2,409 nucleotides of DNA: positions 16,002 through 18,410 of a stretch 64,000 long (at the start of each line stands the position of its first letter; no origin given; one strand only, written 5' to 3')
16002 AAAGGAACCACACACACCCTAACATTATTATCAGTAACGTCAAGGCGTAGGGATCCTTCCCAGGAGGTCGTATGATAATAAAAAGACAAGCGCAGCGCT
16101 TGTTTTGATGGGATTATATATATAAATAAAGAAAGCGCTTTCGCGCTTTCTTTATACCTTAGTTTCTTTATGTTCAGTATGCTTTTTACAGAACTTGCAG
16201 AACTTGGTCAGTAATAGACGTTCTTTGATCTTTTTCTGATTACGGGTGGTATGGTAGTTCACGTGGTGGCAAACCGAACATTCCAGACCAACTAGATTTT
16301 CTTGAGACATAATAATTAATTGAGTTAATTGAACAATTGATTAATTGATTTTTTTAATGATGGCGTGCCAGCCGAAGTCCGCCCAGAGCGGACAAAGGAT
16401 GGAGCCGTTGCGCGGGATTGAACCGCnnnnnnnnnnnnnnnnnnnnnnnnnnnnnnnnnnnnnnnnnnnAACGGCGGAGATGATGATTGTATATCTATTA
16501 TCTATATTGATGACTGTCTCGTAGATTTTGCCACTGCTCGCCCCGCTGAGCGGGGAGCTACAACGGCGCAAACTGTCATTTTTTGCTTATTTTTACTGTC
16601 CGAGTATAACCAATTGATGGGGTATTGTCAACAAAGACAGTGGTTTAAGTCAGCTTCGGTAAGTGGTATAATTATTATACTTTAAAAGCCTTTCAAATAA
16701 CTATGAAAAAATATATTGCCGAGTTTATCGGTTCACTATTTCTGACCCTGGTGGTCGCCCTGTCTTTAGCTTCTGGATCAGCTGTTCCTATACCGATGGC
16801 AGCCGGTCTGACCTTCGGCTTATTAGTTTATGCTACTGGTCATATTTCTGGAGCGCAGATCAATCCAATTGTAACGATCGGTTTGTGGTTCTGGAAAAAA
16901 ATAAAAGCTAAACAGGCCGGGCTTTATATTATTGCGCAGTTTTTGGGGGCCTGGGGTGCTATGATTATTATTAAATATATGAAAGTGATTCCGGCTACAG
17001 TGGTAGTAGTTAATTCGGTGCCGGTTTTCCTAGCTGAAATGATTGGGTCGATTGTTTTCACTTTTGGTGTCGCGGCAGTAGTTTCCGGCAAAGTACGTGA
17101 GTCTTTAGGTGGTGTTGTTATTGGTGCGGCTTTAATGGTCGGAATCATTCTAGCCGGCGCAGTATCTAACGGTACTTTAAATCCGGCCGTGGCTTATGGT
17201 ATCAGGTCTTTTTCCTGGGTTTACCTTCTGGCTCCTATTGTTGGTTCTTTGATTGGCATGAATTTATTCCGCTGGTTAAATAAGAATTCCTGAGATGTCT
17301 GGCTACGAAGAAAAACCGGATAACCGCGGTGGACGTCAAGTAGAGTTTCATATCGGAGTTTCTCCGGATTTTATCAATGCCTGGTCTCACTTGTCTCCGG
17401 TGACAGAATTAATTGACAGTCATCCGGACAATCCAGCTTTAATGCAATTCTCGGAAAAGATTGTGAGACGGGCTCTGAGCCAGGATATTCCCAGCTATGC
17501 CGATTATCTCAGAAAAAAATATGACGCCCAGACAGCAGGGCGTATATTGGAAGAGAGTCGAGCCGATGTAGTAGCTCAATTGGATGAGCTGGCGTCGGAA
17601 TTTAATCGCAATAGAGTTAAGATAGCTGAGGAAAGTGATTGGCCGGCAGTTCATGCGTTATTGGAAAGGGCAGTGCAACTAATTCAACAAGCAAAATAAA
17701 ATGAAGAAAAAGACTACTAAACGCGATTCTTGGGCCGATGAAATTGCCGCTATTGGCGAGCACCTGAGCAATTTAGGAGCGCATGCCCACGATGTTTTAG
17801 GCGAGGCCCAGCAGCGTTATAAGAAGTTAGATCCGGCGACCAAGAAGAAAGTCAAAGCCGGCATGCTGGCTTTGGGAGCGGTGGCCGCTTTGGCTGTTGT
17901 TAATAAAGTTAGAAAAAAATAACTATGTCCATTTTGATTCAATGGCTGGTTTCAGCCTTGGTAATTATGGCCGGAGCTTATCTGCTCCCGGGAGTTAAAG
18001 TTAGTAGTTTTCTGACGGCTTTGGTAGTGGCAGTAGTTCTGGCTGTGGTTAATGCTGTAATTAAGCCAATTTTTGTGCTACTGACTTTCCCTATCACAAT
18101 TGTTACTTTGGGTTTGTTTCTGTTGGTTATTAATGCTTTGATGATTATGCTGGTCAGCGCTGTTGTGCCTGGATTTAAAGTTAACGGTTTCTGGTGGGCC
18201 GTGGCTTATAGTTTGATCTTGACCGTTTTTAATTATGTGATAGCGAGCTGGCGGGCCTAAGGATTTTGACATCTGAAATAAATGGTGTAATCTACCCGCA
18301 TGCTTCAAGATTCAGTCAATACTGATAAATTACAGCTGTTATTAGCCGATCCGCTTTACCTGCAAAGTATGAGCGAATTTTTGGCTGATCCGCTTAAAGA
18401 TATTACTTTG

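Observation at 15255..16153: GC-rich island 3 is inserted between rpmG and its usual tRNA-Trp neighbour and is insulated by hairpins on both sides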

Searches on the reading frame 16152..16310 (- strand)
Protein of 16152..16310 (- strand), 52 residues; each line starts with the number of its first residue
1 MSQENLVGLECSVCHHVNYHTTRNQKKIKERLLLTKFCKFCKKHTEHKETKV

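Call 6: search_protein_families(library=pfam, proteins=[window:16152-16310:-], max_evalue=1)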
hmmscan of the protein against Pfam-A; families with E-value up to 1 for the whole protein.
window:16152-16310:- (52 aa): 4 families
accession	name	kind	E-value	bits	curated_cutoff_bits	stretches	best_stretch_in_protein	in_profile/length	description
PF00471.26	Ribosomal_L33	-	4e-16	59.5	25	1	6-51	2-47/47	Ribosomal protein L33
PF08199.16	E2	-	0.13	12.6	25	1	23-42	9-28/37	Bacteriophage E2-like protein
PF16866.11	PHD_4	-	0.41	11.1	30.6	0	8-19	27-38/65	PHD-finger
PF14803.11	Zn_ribbon_Nudix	-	0.45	10.9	25.6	0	11-19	25-33/34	Nudix N-terminal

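Call 41: find_related_loci(query=window:16155-16310:-, collection=genome_contigs, flank=4000)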
Query window:16155-16310:- (52 aa) in genome_contigs; peptide patterns used: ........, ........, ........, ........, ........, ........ (x = any residue, [..] = any of these).
599 stretches matched a pattern (row limit reached: there are more); 259 encode a relative of the query (tblastn E <= 1e-3); the best 80 are kept; 80 distinct loci.
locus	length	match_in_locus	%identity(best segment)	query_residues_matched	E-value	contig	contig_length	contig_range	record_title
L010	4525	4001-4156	92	1-52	3e-28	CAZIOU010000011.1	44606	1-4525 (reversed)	MAG TPA_asm: uncultured Gammaproteobacteria bacterium isolate SRP286056_co1_85 genome assembly, contig: NODE_828_length_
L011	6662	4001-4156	90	1-52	3e-28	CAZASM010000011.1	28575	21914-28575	MAG TPA_asm: uncultured Gammaproteobacteria bacterium isolate binchicken_co105_63 genome assembly, contig: NODE_2039_len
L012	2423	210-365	90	1-52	5e-28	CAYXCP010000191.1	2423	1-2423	MAG TPA_asm: uncultured Gammaproteobacteria bacterium isolate SRP278252_co1_241 genome assembly, contig: NODE_98362_leng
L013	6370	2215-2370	90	1-52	5e-28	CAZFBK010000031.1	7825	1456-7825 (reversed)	MAG TPA_asm: uncultured Gammaproteobacteria bacterium isolate SRP286056_co1_112 genome assembly, contig: NODE_12560_leng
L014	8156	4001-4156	90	1-52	5e-28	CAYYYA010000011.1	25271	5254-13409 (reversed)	MAG TPA_asm: uncultured Gammaproteobacteria bacterium isolate SRP298887_co1_32 genome assembly, contig: NODE_1682_length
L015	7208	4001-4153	69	1-51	3e-22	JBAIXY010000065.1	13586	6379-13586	MAG: Vicinamibacterales bacterium isolate bin_279 c_000034081060, whole genome shotgun sequence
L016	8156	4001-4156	85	1-52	2e-24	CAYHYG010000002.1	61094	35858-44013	MAG TPA_asm: uncultured Gammaproteobacteria bacterium isolate ERP119705_co16_30 genome assembly, contig: NODE_259_length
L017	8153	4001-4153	65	1-51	8e-21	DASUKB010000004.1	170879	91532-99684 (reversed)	MAG TPA_asm: Patescibacteria group bacterium isolate SMAG_U1502 k141_1800654, whole genome shotgun sequence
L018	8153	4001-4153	65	1-51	3e-20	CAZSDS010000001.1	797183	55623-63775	MAG TPA_asm: uncultured Candidatus Saccharibacteria bacterium isolate SRP144015_co1_51 genome assembly, contig: NODE_1_l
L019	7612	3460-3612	69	1-51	1e-19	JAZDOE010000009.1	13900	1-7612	MAG: Candidatus Falkowbacteria bacterium isolate MEGAHIT-group-0.750 k141_13150112, whole genome shotgun sequence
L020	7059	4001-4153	61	1-51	2e-19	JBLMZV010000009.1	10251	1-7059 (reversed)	MAG: Candidatus Saccharibacteria bacterium isolate MAG194 PRJNA951521_bin51_renamed_8, whole genome shotgun sequence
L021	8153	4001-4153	61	1-51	5e-19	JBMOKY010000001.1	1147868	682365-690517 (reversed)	MAG: Patescibacteria group bacterium isolate Betzabe_MAG010 MAG010_1, whole genome shotgun sequence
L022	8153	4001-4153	69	1-51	6e-19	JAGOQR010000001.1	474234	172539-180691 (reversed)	MAG: Candidatus Magasanikiibacteriota bacterium isolate Gw_Bodden_bin_243 Gw_Bodden_16_length_474234_cov_13.975457, whol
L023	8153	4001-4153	69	1-51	6e-19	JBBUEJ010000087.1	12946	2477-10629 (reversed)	MAG: Patescibacteria group bacterium isolate H51-bin093_1 H51_bin093_1_000000000087, whole genome shotgun sequence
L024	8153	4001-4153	61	1-51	8e-19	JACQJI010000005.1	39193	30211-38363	MAG: Candidatus Doudnabacteria bacterium isolate NC_groundwater_1147_Ag_S-0.1um_47_53 S_p1_S3_coassembly_k141_199306, wh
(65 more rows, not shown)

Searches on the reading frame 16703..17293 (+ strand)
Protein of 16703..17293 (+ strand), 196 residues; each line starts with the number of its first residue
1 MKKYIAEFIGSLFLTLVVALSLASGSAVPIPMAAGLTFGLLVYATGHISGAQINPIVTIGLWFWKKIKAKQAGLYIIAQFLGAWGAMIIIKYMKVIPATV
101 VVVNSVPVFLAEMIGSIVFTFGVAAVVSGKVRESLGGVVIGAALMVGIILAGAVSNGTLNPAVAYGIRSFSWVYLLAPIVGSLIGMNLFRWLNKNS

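Call 6: search_protein_families(library=pfam, proteins=[window:16703-17293:+], max_evalue=1)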
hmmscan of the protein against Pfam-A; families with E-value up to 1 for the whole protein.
window:16703-17293:+ (196 aa): 1 family
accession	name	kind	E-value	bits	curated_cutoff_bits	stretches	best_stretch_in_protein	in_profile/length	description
PF00230.25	MIP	-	5.1e-24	85.7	25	1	2-186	9-219/222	Major intrinsic protein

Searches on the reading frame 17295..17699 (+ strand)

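Call 6: search_protein_families(library=pfam, proteins=[window:17295-17699:+], max_evalue=1)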
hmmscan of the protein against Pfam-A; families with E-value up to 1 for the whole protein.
window:17295-17699:+ (134 aa): 2 families
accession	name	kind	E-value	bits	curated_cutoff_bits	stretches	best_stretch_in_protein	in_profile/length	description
PF02287.20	Dehydratase_SU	-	0.091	13.3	25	0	45-92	79-125/133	Dehydratase small subunit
PF05400.18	FliT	-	0.46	11.8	29.5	0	110-132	4-26/85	Flagellar protein FliT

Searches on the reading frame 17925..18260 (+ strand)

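Call 73: search_protein_families(library=pfam, proteins=[window:17925-18260:+], max_evalue=0.01)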
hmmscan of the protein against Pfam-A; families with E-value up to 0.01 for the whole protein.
window:17925-18260:+ (111 aa): 1 family
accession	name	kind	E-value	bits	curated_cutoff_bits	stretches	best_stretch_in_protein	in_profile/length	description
PF04020.18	Phage_holin_4_2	-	1.6e-34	119.1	28.8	1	1-105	1-105/105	Mycobacterial 4 TMS phage holin, superfamily IV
